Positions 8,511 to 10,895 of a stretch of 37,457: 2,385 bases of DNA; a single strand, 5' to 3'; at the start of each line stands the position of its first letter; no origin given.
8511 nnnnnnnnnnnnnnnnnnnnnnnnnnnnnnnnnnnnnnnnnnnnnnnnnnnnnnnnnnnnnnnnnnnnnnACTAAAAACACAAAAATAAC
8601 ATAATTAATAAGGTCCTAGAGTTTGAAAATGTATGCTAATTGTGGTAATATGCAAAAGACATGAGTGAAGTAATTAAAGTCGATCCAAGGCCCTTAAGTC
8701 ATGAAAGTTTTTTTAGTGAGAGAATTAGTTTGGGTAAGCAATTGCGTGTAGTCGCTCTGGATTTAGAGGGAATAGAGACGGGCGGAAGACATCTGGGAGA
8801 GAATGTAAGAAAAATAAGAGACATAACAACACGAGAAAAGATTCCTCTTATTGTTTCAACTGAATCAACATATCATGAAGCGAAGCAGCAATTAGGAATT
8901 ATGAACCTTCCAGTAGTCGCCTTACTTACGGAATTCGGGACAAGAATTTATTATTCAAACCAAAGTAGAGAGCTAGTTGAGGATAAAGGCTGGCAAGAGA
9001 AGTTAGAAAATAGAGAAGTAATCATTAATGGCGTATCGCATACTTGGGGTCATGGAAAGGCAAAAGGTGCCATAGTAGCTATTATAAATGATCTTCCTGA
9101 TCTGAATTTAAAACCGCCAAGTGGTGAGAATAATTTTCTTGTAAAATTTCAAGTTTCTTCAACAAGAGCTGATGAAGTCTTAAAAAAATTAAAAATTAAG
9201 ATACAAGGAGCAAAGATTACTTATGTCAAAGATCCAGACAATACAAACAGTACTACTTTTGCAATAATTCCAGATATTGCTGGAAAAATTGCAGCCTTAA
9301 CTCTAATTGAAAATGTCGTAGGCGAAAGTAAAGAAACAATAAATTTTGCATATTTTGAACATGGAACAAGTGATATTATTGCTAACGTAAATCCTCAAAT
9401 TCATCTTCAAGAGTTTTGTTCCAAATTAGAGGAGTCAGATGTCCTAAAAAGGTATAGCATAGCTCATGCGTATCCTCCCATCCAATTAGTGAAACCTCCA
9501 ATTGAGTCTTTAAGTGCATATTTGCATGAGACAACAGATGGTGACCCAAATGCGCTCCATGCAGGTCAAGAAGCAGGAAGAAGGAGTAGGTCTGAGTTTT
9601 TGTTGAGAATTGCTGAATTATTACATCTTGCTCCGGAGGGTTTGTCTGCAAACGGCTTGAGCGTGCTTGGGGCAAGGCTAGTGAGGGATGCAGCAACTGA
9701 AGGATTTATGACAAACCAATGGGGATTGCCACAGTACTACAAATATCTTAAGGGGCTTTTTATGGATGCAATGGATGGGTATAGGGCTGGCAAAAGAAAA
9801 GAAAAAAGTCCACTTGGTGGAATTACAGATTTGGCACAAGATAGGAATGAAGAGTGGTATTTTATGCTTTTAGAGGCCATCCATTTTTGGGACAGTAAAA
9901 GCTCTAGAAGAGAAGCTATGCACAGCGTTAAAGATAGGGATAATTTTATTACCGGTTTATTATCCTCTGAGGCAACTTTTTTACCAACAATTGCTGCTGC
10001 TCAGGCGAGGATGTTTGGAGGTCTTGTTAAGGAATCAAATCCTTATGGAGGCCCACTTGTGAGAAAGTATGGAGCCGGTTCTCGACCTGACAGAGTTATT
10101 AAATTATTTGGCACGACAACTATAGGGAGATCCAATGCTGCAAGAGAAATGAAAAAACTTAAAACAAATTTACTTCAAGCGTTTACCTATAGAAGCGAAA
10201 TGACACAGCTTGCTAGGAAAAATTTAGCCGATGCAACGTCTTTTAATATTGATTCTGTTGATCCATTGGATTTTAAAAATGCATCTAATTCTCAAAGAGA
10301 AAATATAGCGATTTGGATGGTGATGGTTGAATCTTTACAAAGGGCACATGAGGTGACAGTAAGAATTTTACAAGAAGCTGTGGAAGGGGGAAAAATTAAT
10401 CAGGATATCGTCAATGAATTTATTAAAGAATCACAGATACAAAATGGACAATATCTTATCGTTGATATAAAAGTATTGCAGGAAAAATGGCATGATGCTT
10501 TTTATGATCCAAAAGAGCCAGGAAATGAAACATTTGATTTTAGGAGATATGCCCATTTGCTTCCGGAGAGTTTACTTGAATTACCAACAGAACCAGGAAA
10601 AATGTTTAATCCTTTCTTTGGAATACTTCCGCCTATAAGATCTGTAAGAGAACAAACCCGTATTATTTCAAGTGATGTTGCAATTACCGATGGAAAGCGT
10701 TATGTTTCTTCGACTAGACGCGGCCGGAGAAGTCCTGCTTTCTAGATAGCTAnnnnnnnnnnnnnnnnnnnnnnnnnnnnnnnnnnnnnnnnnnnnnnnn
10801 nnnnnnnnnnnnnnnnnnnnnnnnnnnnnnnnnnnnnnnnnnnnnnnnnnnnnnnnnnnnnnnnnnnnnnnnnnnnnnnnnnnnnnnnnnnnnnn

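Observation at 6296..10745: Lower-GC trio of large orphan proteins that all carry phospho- or nucleotidyl-transfer signatures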

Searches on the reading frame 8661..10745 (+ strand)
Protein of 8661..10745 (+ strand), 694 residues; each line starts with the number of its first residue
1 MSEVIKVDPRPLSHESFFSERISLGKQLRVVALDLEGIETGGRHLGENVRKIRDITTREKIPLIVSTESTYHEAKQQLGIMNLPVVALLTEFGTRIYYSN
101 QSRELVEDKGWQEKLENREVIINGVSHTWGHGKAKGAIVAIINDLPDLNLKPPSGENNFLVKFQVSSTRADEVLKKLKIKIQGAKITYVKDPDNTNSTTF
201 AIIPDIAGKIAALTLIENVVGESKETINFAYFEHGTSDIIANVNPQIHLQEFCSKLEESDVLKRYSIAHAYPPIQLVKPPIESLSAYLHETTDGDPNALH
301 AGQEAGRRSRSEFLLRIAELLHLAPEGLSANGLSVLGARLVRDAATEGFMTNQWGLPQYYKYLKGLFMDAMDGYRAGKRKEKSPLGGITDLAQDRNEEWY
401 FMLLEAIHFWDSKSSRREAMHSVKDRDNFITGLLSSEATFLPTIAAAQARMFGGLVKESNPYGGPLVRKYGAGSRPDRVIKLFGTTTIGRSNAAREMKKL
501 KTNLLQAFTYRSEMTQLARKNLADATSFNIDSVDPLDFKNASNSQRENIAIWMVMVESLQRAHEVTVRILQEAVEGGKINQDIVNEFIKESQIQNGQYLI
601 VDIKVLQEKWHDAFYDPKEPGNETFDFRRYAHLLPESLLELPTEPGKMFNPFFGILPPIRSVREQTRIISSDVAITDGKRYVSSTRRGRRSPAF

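Call 3: search_protein_families(library=pfam, proteins=[window:8661-10745:+], max_evalue=1)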
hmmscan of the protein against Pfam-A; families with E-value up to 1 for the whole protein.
window:8661-10745:+ (694 aa): 1 family
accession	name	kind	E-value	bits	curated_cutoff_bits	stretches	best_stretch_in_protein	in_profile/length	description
PF05116.19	S6PP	-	1e-07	32.2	20.3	1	46-215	21-172/247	Sucrose-6F-phosphate phosphohydrolase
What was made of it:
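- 8733..9530 (+): C: HAD-IIB (S6PP/Cof-type) domain. Motif I is LDLEGI (8757-8774; D34 kept, D+2 is Glu, Thr is Ile). Motif II Thr lies in VSTES (8853-8867). Motif III Lys lies in IAGK (9276-9287). Motif IV is FEHGTSD (9354-9374; relatives have FGDxxxD). Pfam S6PP E=1e-7 (call 3).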

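Call 5: search_protein_families(library=ncbifam, proteins=[window:8661-10745:+], max_evalue=1)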
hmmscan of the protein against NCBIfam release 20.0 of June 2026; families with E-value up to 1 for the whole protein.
window:8661-10745:+ (694 aa): 4 families
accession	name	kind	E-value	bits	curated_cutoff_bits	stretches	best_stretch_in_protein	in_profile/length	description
TIGR02471.1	sucr_syn_bact_C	equivalog_domain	5.6e-06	26.1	209.75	1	45-189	17-146/236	sucrose-phosphate synthase, sucrose phosphatase-like domain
TIGR01485.1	SPP_plant-cyano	equivalog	1.7e-05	24.5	183.65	1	69-217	49-176/249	sucrose-phosphate phosphatase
NF040950.1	archin_ph_syn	equivalog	0.0054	16.6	180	1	311-404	9-100/191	archaetidylinositol phosphate synthase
TIGR01637.1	phage_arpU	subfamily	0.012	15.8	43.1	1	532-595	41-101/136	ArpU family phage packaging/lysis transcriptional regulator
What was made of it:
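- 8733..9530 (+): TIGR02471 and TIGR01485 hits are below cut-off (call 5).
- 9591..9872 (+): C: region homologous to the N-terminal catalytic part of class I CDP-alcohol phosphotransferases. It includes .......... (9642-9671) and the signature D369xxD372G373xxA376[G377]x8G386xxxD390xxxD394 (9765-9842). NCBIfam archaetidylinositol-phosphate synthase E=0.005, res 311-404 (call 5).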

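Call 6: search_protein_families(library=padloc, proteins=[window:8661-10745:+], max_evalue=1)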
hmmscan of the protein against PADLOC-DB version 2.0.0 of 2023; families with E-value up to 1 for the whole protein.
window:8661-10745:+ (694 aa): 0 families

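Call 7: search_protein_families(library=phrogs, proteins=[window:8661-10745:+], max_evalue=1)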
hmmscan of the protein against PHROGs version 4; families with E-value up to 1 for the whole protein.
window:8661-10745:+ (694 aa): 1 family
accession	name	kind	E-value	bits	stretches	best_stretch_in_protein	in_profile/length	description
phrog_4840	-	unknown function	0.19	11.9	1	138-198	32-92/279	-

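Call 8: find_homologous_proteins(query=window:8661-10745:+)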
Query window:8661-10745:+ (694 aa): 1 proteins with E <= 0.001 among 8000 candidates.
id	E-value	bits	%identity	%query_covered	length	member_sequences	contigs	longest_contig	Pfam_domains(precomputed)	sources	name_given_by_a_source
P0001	0.0e+0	1564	100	100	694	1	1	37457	PF05116.20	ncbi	-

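Call 9: search_solved_structures(query=window:8661-10745:+, max_evalue=1, show_alignments=2)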
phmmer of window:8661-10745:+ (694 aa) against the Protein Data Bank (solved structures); distinct sequences matched with E-value up to 1: 1.
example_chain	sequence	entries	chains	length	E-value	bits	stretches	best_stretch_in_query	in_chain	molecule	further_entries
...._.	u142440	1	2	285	0.21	13.2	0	292-335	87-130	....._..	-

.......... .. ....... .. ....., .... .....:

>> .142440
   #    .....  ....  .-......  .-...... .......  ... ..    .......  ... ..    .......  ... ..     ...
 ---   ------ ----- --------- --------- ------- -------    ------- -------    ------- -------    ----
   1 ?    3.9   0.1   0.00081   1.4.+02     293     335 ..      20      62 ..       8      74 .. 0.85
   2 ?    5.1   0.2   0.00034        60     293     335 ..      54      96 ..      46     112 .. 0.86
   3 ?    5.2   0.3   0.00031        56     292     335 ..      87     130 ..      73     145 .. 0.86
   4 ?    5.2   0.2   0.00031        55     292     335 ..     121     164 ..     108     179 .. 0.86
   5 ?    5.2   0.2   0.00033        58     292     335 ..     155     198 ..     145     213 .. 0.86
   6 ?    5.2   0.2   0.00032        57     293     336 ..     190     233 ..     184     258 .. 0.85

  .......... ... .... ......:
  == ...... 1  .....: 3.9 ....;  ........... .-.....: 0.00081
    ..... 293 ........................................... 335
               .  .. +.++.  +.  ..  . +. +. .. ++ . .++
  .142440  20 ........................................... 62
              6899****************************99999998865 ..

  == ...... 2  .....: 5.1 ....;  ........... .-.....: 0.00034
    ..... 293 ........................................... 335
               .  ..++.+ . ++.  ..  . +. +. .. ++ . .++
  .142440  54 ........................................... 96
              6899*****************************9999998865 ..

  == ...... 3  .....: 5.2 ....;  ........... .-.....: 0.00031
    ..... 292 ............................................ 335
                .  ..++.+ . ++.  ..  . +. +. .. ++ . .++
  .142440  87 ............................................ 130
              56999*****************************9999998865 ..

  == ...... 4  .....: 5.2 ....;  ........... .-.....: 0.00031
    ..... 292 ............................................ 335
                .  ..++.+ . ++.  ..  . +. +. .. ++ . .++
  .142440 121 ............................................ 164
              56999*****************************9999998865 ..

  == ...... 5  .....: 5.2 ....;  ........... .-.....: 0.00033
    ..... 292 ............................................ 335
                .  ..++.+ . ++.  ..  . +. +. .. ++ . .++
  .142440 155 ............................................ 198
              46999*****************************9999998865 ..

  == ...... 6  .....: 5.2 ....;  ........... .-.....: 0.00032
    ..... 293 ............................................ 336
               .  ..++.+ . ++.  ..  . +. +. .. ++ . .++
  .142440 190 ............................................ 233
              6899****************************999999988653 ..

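Call 10: find_encoding_contigs(protein=P0001, flank=10000, max_places=5)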
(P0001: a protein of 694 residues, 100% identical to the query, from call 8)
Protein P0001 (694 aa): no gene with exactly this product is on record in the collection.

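Call 20: find_related_loci(query=window:8661-10745:+, collection=genome_contigs, flank=10000)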
Query window:8661-10745:+ (694 aa) in genome_contigs; peptide patterns used: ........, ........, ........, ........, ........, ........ (x = any residue, [..] = any of these).
81 stretches matched a pattern, but none encodes a relative of the query by tblastn (E <= 1e-3).
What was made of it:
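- Tried and rejected: A genome-collection scan with C alone found nothing (call 20).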

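Call 26: search_protein_representatives(protein=window:8661-10745:+)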
Query: 694 residues. Proteins with E-value up to 0.001 (for the whole library): 15; up to 1e-10: 2; up to 1e-30: 1. The best 15 are listed.
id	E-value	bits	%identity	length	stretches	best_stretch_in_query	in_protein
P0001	0.0e+00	1564.2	100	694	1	1-694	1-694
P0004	1.2e-16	76.9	34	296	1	365-609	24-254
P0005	3.6e-10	55.4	27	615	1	49-611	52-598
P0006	9.8e-10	54.0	28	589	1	50-458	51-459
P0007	1.2e-09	53.7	27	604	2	30-428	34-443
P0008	3.0e-09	52.4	32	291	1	363-561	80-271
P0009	1.5e-07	46.8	35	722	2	86-226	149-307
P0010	1.6e-07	46.7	31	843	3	323-460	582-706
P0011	1.4e-05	40.3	29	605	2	50-132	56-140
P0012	3.4e-05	39.0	27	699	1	50-518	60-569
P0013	2.0e-04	36.5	27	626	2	325-494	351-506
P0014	3.7e-04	35.6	26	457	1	51-408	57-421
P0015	5.3e-04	35.1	33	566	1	326-469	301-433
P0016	5.3e-04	35.1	26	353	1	50-214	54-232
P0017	6.3e-04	34.8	24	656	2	322-613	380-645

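Call 29: search_protein_families(library=pfam, alignment_id=A1, max_evalue=0.01)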
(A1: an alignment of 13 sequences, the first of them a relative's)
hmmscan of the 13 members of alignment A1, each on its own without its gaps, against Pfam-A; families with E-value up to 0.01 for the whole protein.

A. member 1, P0001 (694 aa): 1 family
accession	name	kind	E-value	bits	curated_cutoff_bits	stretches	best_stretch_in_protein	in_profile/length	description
PF05116.19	S6PP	-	1e-07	32.2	20.3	1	46-215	21-172/247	Sucrose-6F-phosphate phosphohydrolase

B. families by the number of members that match (of 13 scanned): 3 families
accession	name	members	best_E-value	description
PF05116.19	S6PP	10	3e-12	Sucrose-6F-phosphate phosphohydrolase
PF01066.26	CDP-OH_P_transf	9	2.7e-05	CDP-alcohol phosphatidyltransferase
PF08282.18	Hydrolase_3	6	1.4e-13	haloacid dehalogenase-like hydrolase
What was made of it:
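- On Class I CDP-alcohol phosphotransferases (Pfam PF01066): Nine of 13 relatives hit PF01066, best 2.7e-5 (call 29).
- On HAD superfamily, subfamily IIB (S6PP / Cof type): Ten of 13 relatives hit S6PP and 6 of 13 hit Hydrolase_3 (call 29).
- Among 13 relatives, 10 hit S6PP, 6 hit Hydrolase_3 and 9 hit PF01066 (call 29).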

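Call 30: list_cluster_members(proteins=[P0004, P0005, P0006, P0007, P0009, P0010, P0012, P0013, P0017, P0001])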
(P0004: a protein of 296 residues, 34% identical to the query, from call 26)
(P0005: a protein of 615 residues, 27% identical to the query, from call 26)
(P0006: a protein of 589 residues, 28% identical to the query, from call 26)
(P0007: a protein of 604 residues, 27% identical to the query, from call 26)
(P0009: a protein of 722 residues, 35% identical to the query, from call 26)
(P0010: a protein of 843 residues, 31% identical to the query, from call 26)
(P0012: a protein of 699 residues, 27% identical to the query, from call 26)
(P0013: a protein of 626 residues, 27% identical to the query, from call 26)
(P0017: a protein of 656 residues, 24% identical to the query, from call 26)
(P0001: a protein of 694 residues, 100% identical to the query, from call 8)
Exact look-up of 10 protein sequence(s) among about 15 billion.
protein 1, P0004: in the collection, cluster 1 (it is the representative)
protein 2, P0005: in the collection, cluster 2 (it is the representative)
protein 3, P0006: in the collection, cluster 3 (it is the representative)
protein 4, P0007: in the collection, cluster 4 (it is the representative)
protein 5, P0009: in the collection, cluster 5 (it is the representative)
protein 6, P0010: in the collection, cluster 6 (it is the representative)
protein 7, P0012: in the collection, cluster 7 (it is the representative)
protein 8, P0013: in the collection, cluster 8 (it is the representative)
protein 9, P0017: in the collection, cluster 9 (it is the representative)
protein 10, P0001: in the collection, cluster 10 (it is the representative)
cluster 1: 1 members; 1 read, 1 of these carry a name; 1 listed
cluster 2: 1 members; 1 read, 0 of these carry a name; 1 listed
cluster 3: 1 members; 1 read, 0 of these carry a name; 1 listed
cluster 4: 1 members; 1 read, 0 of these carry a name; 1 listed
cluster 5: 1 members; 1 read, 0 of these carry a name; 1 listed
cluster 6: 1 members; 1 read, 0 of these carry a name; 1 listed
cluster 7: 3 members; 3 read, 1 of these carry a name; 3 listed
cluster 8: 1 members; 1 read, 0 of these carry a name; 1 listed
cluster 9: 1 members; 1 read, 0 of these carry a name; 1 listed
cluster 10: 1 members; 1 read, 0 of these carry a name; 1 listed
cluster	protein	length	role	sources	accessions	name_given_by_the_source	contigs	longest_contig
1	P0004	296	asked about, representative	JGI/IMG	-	hypothetical protein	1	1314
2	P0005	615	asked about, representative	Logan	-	-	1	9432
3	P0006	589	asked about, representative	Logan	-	-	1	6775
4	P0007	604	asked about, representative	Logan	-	-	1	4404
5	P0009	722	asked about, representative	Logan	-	-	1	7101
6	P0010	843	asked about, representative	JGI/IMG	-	-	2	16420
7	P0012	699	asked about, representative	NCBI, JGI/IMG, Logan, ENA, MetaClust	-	\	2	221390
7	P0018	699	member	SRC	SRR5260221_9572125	-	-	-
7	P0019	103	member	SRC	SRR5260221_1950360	-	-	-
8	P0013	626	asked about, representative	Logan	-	-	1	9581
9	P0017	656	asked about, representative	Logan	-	-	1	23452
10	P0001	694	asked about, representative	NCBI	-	-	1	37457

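Call 31: find_encoding_contigs(protein=P0012, flank=10000, max_places=3)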
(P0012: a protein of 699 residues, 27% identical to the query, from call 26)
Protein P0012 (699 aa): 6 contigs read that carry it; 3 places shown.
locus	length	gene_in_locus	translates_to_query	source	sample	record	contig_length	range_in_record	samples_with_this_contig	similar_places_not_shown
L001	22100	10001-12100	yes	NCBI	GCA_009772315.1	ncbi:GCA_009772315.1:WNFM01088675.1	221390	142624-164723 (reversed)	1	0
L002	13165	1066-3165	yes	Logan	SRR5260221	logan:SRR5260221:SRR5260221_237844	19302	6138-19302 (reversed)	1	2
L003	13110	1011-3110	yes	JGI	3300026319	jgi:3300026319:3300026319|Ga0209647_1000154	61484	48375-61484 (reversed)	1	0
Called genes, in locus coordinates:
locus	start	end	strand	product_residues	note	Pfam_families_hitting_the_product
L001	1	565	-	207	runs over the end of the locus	-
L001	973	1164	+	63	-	PF04255:DUF433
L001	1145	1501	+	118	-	PF18480:DUF5615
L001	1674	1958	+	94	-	PF04365:BrnT_toxin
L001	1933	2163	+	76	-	-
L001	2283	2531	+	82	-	PF04014:MazE_antitoxin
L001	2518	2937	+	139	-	PF02661:Fic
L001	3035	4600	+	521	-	PF01494:FAD_binding_3, PF07992:Pyr_redox_2 (faint), PF21274:Rng_hyd_C (weak)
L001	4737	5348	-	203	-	PF06736:TMEM175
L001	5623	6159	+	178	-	-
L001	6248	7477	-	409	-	PF05201:GlutR_N, PF01488:Shikimate_DH, PF00745:GlutR_dimer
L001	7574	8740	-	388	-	-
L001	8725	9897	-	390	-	-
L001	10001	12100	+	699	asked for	-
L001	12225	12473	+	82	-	PF01402:RHH_1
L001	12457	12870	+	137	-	PF01850:PIN (faint), PF13470:PIN_3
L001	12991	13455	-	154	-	-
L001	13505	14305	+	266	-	-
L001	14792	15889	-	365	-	-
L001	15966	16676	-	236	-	PF09312:SurA_N (weak), PF13624:SurA_N_3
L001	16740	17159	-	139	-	-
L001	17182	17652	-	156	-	PF00380:Ribosomal_S9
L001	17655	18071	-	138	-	PF00572:Ribosomal_L13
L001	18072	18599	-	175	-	PF01196:Ribosomal_L17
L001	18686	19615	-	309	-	PF01193:RNA_pol_L, PF01000:RNA_pol_A_bac, PF03118:RNA_pol_A_CTD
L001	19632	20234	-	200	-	PF00163:Ribosomal_S4, PF01479:S4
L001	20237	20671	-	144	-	PF00411:Ribosomal_S11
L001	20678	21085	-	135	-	PF00416:Ribosomal_S13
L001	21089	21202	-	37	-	PF00444:Ribosomal_L36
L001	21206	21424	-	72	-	PF01176:eIF-1a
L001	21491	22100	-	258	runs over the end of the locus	PF00557:Peptidase_M24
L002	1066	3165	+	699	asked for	-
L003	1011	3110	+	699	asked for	-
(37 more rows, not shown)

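Call 35: find_encoding_contigs(protein=P0017, flank=10000, max_places=2)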
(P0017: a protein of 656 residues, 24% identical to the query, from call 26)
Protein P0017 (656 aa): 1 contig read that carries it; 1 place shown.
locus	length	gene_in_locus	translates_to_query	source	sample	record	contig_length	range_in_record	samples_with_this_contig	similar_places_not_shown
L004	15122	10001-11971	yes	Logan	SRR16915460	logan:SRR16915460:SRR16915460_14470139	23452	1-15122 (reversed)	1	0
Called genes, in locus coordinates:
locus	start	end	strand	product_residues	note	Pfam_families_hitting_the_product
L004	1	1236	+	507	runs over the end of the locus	PF00083:Sugar_tr (weak), PF05977:MFS_3, PF07690:MFS_1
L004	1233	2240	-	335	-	PF03462:PCRF, PF00472:RF-1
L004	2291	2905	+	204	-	PF00657:Lipase_GDSL, PF13472:Lipase_GDSL_2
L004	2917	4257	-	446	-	PF00753:Lactamase_B, PF23023:Anti-Pycsar_Apyc1, PF12706:Lactamase_B_2, PF16661:Lactamase_B_6, PF10996:Beta-Casp, PF07521:RMMBL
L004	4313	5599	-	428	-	PF01566:Nramp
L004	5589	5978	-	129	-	PF05635:23S_rRNA_IVP, PF22296:bAvd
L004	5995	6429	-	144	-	-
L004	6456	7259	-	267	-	PF23023:Anti-Pycsar_Apyc1, PF00753:Lactamase_B, PF12706:Lactamase_B_2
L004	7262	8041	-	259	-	PF02673:BacA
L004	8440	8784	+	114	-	-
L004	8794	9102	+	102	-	PF01035:DNA_binding_1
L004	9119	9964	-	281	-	-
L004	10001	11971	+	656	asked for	PF05116:S6PP (faint), PF08282:Hydrolase_3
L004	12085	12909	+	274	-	PF00892:EamA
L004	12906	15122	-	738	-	?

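Call 36: find_encoding_contigs(protein=P0010, flank=10000, max_places=2)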
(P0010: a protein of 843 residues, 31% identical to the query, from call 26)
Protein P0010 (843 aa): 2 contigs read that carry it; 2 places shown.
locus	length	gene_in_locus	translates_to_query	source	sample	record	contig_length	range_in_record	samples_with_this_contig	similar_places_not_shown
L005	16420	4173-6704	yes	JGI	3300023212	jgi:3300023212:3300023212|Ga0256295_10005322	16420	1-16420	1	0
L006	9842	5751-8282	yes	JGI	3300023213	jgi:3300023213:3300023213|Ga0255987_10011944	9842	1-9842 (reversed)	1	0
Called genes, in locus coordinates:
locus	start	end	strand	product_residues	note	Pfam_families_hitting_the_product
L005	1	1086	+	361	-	?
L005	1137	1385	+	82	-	-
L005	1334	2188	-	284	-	PF02673:BacA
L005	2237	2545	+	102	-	PF01035:DNA_binding_1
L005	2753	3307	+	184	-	PF01864:CarS-like, PF01148:CTP_transf_1 (weak)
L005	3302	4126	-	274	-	-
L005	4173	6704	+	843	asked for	PF05116:S6PP, PF08282:Hydrolase_3 (weak), PF01066:CDP-OH_P_transf (faint)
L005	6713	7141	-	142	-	PF00293:NUDIX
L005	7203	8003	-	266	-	PF13507:GATase_5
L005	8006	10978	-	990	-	PF18072:FGAR-AT_linker, PF00586:AIRS, PF02769:AIRS_C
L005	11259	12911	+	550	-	PF01565:FAD_binding_4, PF02913:FAD-oxidase_C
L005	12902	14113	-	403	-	PF00070:Pyr_redox (faint), PF07992:Pyr_redox_2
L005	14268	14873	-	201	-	PF00551:Formyl_trans_N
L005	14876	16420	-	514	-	?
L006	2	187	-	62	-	?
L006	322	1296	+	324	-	PF13936:HTH_38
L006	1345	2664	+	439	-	PF01595:CNNM, PF00571:CBS, PF03471:CorC_HlyC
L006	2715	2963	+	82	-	-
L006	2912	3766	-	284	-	PF02673:BacA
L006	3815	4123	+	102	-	PF01035:DNA_binding_1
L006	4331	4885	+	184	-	PF01864:CarS-like, PF01148:CTP_transf_1 (weak)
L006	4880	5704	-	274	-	-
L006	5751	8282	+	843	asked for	PF05116:S6PP, PF08282:Hydrolase_3 (weak), PF01066:CDP-OH_P_transf (faint)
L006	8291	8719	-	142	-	PF00293:NUDIX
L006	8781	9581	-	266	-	PF13507:GATase_5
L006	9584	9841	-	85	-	?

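Call 41: find_encoding_contigs(protein=P0005, flank=10000, max_places=2)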
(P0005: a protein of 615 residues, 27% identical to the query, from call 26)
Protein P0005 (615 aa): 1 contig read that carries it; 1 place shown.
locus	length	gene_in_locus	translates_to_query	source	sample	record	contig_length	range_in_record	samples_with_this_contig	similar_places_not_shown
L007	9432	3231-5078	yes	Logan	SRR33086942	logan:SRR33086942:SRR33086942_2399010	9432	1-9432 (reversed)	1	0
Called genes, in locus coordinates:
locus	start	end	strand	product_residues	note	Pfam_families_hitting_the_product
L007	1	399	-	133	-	?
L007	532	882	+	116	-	PF12643:MazG-like, PF03819:MazG (weak)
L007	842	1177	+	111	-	PF01035:DNA_binding_1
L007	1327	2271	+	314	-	PF00089:Trypsin, PF13365:Trypsin_2, PF13180:PDZ_2, PF17820:PDZ_6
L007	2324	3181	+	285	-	-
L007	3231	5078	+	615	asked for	-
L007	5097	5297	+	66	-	-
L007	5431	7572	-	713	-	PF13191:AAA_16 (weak), PF23569:NBD_SMAX1 (weak), PF00004:AAA, PF17871:AAA_lid_9, PF00004:AAA (weak), PF07724:AAA_2, PF07728:AAA_5, PF10431:ClpB_D2-small, +4 more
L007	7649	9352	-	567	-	PF04185:Phosphoesterase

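Call 42: find_encoding_contigs(protein=P0013, flank=10000, max_places=2)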
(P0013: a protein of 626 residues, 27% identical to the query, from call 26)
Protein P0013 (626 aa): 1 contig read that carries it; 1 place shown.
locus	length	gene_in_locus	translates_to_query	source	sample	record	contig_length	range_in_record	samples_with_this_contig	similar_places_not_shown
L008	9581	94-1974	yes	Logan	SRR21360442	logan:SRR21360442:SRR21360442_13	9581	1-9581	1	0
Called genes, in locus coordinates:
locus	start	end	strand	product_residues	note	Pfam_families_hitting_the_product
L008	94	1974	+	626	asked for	PF05116:S6PP, PF08282:Hydrolase_3 (weak)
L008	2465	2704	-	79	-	PF01541:GIY-YIG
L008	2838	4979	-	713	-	PF13191:AAA_16 (weak), PF23569:NBD_SMAX1, PF00004:AAA, PF17871:AAA_lid_9, PF00004:AAA, PF07724:AAA_2, PF07728:AAA_5, PF10431:ClpB_D2-small, +7 more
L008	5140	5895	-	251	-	-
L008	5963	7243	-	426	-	PF05175:MTS, PF02475:TRM5-TYW2_MTfase (faint), PF06325:PrmA, PF13489:Methyltransf_23 (faint), PF13649:Methyltransf_25, PF13847:Methyltransf_31, PF08241:Methyltransf_11 (faint), PF05175:MTS (weak)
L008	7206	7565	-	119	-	PF04020:Phage_holin_4_2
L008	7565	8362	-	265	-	PF03734:YkuD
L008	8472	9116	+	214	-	PF04294:VanW (weak)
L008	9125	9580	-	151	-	?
